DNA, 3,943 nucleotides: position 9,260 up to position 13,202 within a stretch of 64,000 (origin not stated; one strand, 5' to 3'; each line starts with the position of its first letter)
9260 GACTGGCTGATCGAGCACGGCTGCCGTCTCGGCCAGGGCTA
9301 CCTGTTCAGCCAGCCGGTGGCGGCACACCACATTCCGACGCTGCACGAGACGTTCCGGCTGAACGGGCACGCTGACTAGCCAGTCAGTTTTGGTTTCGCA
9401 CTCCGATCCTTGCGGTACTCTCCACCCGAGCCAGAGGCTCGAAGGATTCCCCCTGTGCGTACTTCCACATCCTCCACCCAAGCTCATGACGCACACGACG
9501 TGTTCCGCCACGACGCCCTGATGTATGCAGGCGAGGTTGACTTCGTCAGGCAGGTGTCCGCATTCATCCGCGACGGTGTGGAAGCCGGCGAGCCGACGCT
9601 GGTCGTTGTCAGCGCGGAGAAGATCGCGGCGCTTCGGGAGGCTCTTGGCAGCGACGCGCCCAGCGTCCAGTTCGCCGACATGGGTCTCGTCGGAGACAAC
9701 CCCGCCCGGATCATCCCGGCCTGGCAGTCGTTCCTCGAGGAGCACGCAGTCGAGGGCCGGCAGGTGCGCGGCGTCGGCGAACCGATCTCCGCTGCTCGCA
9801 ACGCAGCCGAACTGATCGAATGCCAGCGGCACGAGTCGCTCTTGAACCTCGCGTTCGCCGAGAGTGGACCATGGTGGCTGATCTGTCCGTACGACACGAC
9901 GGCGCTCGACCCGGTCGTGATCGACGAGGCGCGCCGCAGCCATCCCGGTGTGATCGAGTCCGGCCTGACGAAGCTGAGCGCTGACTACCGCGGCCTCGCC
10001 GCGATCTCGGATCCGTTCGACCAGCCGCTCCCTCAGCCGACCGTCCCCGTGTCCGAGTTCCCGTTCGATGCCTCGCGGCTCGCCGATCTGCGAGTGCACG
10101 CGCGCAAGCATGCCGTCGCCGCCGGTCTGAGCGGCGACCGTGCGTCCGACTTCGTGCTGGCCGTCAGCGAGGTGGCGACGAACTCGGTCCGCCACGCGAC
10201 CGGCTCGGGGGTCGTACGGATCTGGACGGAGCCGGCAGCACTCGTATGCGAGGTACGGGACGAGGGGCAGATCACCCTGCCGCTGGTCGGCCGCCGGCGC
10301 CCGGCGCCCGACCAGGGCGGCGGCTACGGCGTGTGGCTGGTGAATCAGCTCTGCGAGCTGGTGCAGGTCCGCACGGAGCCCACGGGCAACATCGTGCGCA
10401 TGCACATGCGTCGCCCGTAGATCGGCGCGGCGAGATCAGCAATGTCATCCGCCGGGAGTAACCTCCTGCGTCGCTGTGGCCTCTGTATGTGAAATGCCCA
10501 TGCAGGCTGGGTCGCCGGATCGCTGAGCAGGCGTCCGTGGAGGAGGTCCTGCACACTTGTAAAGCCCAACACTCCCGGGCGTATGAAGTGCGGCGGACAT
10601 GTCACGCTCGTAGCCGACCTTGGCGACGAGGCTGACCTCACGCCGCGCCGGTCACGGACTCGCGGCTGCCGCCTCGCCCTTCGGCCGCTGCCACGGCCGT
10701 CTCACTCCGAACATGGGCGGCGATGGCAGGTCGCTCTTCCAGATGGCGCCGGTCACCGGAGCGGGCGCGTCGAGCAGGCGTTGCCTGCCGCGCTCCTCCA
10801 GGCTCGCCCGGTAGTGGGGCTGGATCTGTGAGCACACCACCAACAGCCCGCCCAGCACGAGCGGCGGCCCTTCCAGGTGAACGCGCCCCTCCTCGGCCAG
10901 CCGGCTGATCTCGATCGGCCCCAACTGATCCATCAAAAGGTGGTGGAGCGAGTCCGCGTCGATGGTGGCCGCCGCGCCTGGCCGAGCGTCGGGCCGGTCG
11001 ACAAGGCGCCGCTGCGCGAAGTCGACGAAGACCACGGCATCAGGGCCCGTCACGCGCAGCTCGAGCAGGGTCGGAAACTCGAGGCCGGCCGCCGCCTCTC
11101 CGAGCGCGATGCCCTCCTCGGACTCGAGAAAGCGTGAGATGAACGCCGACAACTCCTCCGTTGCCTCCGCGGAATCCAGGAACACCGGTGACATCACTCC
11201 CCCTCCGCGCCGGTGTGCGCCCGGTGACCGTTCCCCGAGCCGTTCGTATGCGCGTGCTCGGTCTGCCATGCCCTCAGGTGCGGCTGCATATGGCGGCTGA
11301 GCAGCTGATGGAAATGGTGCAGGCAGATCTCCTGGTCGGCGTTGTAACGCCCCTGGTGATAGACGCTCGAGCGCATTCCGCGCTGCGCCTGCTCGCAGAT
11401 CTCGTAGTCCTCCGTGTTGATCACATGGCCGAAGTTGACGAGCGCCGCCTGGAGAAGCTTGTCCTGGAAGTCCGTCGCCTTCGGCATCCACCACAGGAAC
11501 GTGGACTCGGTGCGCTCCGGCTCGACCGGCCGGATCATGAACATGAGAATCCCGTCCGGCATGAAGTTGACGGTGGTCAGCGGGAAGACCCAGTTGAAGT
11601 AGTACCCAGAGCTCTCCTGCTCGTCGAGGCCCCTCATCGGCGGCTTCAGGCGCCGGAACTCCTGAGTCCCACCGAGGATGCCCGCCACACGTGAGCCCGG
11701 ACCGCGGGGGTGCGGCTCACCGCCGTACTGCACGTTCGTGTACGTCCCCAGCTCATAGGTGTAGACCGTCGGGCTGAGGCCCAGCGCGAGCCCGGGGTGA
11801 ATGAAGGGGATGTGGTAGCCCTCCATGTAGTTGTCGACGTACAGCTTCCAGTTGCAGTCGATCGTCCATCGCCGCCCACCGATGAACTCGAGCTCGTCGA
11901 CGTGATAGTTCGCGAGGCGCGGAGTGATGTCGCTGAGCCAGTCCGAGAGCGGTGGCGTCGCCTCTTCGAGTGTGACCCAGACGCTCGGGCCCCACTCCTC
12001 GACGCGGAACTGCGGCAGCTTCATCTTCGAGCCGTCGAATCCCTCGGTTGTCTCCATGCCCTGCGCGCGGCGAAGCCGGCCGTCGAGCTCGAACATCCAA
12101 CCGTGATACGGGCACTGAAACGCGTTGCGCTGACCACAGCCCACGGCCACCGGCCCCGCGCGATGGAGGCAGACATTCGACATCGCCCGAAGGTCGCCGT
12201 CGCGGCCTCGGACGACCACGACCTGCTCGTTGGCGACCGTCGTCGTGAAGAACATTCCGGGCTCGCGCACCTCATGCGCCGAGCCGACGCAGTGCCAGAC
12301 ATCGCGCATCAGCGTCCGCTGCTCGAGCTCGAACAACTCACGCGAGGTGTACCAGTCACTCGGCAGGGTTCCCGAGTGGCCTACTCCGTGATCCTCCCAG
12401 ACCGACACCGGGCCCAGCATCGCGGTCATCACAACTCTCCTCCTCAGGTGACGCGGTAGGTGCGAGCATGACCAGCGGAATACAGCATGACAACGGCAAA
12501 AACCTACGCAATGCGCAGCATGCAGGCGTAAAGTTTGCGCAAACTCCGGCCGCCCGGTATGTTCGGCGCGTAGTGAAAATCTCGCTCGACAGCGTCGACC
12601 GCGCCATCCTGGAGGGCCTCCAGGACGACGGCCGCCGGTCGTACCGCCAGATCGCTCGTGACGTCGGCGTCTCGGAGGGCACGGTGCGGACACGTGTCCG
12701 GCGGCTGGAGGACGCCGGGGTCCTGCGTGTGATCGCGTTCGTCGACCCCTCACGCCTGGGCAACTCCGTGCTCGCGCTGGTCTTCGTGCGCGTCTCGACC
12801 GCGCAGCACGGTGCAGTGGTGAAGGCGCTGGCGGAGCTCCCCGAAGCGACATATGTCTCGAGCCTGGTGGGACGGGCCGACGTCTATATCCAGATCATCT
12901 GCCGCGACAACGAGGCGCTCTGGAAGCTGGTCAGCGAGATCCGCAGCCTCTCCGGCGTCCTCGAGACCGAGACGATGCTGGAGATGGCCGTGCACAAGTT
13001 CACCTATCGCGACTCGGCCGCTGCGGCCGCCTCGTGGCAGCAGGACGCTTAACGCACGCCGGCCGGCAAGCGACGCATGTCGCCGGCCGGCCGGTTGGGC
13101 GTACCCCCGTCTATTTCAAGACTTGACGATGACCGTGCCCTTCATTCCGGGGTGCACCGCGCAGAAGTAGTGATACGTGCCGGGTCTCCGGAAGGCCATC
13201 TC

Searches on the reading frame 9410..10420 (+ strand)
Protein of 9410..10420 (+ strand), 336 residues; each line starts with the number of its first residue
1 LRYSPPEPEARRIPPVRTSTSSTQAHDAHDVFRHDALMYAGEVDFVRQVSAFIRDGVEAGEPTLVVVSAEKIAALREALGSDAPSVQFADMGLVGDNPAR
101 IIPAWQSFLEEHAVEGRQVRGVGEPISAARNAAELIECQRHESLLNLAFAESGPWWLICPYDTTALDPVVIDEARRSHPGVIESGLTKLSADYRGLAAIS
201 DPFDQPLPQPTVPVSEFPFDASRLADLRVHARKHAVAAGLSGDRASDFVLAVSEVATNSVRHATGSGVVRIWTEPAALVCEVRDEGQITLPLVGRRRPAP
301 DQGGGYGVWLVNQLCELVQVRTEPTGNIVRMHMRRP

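Call 95: search_protein_families(library=pfam, proteins=[window:9410-10420:+], max_evalue=0.00001)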
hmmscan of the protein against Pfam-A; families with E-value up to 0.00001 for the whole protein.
window:9410-10420:+ (336 aa): 2 families
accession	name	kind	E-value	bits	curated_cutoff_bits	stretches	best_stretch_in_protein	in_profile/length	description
PF14417.12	MEDS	-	1.6e-30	106.5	29.8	1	33-179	1-161/161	MEDS: MEthanogen/methylotroph, DcmR Sensory domain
PF13581.12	HATPase_c_2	-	9.6e-19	68.1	27.4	1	217-332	1-126/127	Histidine kinase-like ATPase domain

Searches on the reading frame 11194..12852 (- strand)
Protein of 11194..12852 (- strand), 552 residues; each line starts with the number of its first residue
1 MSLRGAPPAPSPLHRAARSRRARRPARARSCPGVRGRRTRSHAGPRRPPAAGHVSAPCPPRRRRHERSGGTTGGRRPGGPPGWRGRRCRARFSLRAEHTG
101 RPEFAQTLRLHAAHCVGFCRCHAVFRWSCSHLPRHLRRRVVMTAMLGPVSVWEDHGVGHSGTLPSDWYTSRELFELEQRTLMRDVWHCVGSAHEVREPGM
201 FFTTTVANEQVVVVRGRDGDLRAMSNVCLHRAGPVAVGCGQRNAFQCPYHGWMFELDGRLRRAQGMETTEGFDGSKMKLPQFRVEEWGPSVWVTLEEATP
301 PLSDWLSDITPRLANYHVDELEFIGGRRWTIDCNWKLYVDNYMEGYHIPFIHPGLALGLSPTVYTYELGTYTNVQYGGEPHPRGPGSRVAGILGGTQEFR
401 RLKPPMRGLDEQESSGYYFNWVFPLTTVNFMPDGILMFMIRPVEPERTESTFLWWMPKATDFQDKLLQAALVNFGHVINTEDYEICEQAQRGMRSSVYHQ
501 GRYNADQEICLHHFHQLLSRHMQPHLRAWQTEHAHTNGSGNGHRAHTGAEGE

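Call 32: search_protein_families(library=pfam, proteins=[window:11194-12852:-], max_evalue=0.001)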
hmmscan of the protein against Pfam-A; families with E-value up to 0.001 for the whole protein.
window:11194-12852:- (552 aa): 3 families
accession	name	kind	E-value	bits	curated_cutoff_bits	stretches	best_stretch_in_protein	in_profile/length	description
PF00848.25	Ring_hydroxyl_A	-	2.6e-36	125.9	24.9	1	325-523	8-207/208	Ring hydroxylating alpha subunit (catalytic domain)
PF00355.32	Rieske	-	2e-20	72.9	20.3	1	186-268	2-83/88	Rieske [2Fe-2S] domain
PF19112.6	VanA_C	-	6.5e-07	30.1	23.5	0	331-356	1-26/193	Vanillate O-demethylase oxygenase C-terminal domain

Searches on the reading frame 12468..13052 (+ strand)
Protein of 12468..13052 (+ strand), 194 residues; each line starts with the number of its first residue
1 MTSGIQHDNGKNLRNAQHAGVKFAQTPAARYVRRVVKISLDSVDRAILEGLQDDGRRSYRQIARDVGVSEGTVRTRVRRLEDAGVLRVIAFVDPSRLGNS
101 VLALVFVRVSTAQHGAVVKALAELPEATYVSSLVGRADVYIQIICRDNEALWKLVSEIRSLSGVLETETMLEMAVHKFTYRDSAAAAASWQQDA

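Call 32: search_protein_families(library=pfam, proteins=[window:12468-13052:+], max_evalue=0.001)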
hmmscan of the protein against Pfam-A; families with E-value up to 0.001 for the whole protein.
window:12468-13052:+ (194 aa): 12 families
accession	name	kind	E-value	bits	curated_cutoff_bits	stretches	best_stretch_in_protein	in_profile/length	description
PF13404.12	HTH_AsnC-type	-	1.8e-16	60.1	27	1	40-81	1-42/42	AsnC-type helix-turn-helix domain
PF13412.12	HTH_24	-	1.3e-14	54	21.9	1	40-87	1-48/48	Winged helix-turn-helix DNA-binding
PF01037.27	AsnC_trans_reg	-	2.6e-11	43.7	25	1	105-171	1-69/73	Lrp/AsnC ligand binding domain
PF12840.13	HTH_20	-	4.1e-06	27.1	27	1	41-88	3-50/51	Helix-turn-helix domain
PF08281.18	Sigma70_r4_2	-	5.5e-06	26.4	25.7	1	57-79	27-49/54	Sigma-70, region 4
PF22451.2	NirdL-like_HTH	-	2.2e-05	24.4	27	1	59-87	19-47/47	Siroheme decarboxylase NirDL-like HTH domain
PF13730.12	HTH_36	-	5.2e-05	23.4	25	1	49-84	15-53/55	Helix-turn-helix domain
PF22482.2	AsnC_trans_reg_3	-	0.00022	21.7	24.4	1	117-180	27-90/95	PF0864 C-terminal dimeric alpha+beta barrel domain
PF13518.12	HTH_28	-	0.00025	21.5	25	1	54-85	11-41/52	Helix-turn-helix domain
PF01022.26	HTH_5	-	0.00056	20.2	22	0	46-86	6-45/47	Bacterial regulatory protein, arsR family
PF08279.18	HTH_11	-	0.00061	20.1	25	0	46-88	4-46/55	HTH domain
PF13384.12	HTH_23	-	0.00081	19.6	24.6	0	53-84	16-45/50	Homeodomain-like domain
